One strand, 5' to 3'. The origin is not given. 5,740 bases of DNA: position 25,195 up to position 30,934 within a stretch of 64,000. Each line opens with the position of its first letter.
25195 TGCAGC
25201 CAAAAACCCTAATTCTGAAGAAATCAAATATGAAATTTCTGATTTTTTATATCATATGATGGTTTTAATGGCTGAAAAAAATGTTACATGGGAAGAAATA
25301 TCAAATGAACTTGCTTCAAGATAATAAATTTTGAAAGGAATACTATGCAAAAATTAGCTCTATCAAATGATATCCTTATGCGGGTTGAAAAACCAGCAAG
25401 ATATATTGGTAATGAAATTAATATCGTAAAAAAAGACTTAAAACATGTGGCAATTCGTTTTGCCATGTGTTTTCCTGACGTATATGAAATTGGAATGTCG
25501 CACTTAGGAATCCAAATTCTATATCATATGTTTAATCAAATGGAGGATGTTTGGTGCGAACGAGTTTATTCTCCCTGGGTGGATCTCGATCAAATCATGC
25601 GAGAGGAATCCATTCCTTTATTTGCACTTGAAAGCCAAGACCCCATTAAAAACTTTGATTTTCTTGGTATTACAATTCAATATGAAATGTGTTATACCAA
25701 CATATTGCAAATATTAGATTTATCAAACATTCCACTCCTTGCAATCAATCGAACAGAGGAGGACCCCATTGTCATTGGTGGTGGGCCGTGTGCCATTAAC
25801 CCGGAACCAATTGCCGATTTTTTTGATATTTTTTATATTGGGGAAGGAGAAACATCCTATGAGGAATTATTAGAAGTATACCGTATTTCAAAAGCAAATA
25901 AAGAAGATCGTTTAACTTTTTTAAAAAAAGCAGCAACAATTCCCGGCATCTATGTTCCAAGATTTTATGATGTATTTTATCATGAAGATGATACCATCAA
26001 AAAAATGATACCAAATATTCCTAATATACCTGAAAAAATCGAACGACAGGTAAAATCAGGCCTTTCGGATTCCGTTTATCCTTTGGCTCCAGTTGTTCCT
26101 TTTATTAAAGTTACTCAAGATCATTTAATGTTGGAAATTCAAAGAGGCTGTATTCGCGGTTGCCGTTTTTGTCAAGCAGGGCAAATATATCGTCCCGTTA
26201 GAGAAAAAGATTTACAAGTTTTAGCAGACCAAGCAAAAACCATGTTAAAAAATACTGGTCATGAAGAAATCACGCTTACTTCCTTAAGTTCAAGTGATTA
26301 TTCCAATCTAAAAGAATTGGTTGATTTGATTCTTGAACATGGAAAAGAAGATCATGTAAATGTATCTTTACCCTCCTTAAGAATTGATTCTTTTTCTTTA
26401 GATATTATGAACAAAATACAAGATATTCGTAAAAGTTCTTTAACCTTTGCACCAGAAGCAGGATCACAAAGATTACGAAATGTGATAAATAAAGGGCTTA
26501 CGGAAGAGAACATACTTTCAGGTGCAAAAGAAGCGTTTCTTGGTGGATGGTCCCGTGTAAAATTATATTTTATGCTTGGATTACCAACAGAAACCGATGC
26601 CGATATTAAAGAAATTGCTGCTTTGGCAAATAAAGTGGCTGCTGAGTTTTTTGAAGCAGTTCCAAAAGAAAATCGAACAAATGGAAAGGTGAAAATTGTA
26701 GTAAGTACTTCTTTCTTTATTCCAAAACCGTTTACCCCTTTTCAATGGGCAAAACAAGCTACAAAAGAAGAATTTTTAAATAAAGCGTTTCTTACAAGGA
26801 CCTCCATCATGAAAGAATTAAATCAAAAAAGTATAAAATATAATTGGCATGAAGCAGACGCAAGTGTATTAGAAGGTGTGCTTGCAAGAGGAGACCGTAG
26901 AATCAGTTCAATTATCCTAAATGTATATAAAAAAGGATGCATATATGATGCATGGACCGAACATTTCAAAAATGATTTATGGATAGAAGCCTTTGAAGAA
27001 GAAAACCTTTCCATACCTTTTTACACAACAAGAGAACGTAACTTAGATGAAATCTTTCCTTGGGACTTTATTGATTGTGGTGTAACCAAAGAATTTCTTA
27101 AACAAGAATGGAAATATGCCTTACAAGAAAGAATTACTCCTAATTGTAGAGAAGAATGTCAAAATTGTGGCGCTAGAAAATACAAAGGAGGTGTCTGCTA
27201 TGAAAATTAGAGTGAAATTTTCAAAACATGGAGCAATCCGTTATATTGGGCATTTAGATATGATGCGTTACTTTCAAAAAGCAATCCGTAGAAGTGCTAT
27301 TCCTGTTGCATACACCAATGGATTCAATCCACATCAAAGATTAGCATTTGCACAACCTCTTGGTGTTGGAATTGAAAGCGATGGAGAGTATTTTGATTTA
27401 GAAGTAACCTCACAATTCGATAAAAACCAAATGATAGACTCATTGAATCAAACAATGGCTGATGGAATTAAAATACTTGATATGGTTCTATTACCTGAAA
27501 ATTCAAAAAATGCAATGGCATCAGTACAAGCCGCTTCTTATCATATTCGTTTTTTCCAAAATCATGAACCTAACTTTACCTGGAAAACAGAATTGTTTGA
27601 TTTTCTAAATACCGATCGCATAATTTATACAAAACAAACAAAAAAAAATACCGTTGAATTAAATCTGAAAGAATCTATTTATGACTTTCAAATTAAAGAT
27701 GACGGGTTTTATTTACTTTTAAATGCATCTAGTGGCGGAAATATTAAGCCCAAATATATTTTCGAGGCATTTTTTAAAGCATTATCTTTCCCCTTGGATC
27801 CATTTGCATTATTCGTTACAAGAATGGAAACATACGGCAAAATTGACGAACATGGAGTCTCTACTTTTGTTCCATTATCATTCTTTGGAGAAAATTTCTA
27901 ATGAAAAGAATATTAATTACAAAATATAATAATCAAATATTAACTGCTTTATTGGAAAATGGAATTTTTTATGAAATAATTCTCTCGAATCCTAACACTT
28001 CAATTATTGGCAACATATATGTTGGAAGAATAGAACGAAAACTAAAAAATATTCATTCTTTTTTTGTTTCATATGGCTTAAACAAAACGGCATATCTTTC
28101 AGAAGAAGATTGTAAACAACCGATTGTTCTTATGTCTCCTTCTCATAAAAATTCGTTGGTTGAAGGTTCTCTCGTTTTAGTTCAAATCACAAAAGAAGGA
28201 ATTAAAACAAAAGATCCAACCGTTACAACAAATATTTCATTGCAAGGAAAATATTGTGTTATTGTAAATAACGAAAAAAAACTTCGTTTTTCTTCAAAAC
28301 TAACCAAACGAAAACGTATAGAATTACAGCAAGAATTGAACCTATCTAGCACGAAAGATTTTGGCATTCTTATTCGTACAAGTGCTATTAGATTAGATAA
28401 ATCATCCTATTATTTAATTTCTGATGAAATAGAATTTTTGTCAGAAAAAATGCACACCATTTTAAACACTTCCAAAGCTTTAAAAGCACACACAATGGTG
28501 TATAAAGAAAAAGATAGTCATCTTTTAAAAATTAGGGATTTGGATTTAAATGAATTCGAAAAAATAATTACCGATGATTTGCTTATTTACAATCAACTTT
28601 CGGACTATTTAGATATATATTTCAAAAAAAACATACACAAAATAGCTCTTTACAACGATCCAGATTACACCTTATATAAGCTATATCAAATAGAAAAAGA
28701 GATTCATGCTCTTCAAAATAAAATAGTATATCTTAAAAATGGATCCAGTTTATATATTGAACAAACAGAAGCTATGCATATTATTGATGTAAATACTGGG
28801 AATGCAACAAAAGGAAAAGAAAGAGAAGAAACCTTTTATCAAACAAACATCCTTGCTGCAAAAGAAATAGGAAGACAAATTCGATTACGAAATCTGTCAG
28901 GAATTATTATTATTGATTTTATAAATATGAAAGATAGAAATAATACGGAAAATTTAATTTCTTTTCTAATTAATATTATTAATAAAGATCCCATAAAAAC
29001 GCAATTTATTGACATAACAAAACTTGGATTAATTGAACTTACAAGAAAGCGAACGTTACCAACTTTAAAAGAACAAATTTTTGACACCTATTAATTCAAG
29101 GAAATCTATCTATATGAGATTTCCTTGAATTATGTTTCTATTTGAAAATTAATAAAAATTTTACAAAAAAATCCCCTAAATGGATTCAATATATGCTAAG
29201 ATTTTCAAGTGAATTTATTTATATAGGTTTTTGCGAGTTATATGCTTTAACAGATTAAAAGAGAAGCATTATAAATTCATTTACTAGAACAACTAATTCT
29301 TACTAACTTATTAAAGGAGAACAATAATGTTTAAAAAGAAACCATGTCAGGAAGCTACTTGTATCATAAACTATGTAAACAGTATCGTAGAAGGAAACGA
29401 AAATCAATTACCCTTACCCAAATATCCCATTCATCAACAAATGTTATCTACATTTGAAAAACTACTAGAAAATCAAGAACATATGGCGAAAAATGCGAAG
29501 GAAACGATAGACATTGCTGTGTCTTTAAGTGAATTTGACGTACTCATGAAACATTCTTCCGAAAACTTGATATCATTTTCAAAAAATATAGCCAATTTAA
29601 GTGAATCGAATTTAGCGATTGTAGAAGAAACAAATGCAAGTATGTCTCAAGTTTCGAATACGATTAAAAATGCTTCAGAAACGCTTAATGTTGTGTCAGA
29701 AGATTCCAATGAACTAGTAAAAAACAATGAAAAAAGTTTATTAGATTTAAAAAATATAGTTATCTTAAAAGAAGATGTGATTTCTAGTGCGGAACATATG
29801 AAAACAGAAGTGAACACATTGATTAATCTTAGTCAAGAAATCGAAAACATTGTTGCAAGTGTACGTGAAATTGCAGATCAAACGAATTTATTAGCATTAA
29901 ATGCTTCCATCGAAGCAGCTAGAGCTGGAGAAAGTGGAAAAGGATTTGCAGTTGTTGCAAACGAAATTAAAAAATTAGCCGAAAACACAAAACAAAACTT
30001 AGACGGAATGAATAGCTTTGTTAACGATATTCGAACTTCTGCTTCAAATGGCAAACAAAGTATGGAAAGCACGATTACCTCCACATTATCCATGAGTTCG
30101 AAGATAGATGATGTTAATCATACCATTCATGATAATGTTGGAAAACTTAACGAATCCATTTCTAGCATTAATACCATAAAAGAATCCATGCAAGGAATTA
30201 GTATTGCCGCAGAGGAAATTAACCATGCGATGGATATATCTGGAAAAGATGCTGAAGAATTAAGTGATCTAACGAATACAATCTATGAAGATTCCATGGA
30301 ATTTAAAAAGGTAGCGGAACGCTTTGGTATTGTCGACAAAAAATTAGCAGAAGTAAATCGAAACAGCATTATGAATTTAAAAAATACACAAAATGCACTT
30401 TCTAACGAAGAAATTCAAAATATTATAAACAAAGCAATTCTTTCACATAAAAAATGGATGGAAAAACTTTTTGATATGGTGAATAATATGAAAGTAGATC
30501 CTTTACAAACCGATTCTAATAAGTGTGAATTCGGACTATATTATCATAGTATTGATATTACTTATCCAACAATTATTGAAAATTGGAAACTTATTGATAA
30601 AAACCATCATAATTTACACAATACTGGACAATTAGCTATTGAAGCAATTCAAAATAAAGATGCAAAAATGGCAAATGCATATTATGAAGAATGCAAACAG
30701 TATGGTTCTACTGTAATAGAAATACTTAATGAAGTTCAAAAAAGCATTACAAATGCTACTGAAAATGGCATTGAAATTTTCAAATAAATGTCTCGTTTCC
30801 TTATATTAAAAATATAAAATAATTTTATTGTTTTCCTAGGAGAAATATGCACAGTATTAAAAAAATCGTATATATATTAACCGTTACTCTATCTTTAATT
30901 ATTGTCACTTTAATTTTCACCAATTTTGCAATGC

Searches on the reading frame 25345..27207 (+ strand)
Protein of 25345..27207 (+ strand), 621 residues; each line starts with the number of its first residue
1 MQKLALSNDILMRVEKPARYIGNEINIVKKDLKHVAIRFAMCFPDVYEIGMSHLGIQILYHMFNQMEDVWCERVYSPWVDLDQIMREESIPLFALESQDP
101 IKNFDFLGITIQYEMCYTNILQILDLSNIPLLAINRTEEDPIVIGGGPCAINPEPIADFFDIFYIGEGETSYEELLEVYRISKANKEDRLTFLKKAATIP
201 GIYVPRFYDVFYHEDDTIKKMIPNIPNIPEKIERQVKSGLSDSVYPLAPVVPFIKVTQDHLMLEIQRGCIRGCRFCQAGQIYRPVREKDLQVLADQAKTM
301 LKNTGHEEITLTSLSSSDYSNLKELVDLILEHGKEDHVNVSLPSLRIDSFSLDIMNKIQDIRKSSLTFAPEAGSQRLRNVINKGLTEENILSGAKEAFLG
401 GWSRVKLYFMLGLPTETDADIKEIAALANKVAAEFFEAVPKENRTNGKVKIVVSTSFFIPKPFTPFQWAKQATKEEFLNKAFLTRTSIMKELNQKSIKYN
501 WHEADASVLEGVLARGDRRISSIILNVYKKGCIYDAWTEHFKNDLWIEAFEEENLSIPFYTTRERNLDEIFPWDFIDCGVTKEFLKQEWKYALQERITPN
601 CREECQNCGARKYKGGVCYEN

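Call 55: search_protein_families(library=pfam, proteins=[window:25345-27207:+], max_evalue=0.0001)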
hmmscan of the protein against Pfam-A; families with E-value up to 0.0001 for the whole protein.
window:25345-27207:+ (621 aa): 2 families
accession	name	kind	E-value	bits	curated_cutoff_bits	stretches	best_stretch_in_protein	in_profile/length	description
PF19864.5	Radical_SAM_N2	-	3.6e-67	225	29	1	55-205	1-151/151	Radical SAM proteins, N-terminal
PF04055.27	Radical_SAM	-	7.1e-22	78.8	29.5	1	264-427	2-165/166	Radical SAM superfamily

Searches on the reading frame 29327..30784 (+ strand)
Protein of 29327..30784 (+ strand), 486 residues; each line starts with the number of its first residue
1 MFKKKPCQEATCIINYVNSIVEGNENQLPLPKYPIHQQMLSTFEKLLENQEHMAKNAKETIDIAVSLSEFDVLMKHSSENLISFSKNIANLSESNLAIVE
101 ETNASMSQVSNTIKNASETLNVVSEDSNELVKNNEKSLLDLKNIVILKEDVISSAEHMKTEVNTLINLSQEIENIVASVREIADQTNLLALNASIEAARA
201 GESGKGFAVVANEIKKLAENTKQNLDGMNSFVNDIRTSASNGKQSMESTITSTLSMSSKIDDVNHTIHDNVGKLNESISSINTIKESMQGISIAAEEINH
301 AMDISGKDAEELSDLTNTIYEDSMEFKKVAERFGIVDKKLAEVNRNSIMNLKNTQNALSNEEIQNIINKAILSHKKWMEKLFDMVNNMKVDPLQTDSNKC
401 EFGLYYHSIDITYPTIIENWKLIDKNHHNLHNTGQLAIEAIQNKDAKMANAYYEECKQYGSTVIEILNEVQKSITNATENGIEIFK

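Call 55: search_protein_families(library=pfam, proteins=[window:29327-30784:+], max_evalue=0.0001)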
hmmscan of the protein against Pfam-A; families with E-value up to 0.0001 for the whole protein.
window:29327-30784:+ (486 aa): 2 families
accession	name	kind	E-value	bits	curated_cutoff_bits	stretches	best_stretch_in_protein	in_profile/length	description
PF00015.26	MCPsignal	-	1.6e-31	109.9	34.6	1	157-303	20-166/172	Methyl-accepting chemotaxis protein (MCP) signalling domain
PF13682.11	CZB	-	1.8e-10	41.5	29.4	1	374-437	1-63/64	Chemoreceptor zinc-binding domain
